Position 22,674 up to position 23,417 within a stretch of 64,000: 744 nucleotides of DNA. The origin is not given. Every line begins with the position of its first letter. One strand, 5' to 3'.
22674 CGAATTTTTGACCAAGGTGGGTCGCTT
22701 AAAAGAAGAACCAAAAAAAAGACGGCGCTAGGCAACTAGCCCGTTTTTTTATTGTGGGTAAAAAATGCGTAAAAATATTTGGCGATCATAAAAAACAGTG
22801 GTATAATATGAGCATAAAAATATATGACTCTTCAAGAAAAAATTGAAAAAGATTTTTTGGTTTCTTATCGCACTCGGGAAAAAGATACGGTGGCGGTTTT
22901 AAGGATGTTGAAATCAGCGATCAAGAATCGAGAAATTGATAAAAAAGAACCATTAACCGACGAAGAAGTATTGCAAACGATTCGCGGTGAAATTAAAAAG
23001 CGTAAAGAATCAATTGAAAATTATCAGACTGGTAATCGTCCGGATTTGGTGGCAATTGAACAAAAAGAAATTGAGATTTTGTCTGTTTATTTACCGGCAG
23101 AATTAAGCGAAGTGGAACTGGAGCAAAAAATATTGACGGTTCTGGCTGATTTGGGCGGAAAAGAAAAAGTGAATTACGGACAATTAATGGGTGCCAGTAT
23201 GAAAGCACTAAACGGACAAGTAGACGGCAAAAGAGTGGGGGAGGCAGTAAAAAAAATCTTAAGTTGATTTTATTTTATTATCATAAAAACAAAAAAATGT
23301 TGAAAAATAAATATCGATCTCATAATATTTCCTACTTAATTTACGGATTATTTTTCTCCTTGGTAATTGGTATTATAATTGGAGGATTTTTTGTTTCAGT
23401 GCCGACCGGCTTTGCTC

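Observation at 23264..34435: Tandem pair of giant surface proteins (723 aa and 2987 aa) with pilin-like membrane module and eukaryote-like adhesion domains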

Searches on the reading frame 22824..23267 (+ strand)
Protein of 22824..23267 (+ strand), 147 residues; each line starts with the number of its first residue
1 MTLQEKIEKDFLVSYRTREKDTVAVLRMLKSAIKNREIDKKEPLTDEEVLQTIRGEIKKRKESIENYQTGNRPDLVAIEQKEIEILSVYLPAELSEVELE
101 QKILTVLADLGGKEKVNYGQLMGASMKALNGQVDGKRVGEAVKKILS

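Call 10: search_protein_families(library=pfam, proteins=[window:22824-23267:+], max_evalue=0.01)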
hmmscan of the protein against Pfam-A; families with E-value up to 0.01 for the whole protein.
window:22824-23267:+ (147 aa): 2 families
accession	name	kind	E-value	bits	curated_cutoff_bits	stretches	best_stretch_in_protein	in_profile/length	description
PF09424.15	YqeY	-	1.7e-40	138.8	27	1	5-146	2-143/143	Yqey-like protein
PF02637.23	GatB_Yqey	-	8.2e-05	22.9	27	1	111-146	114-148/148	GatB domain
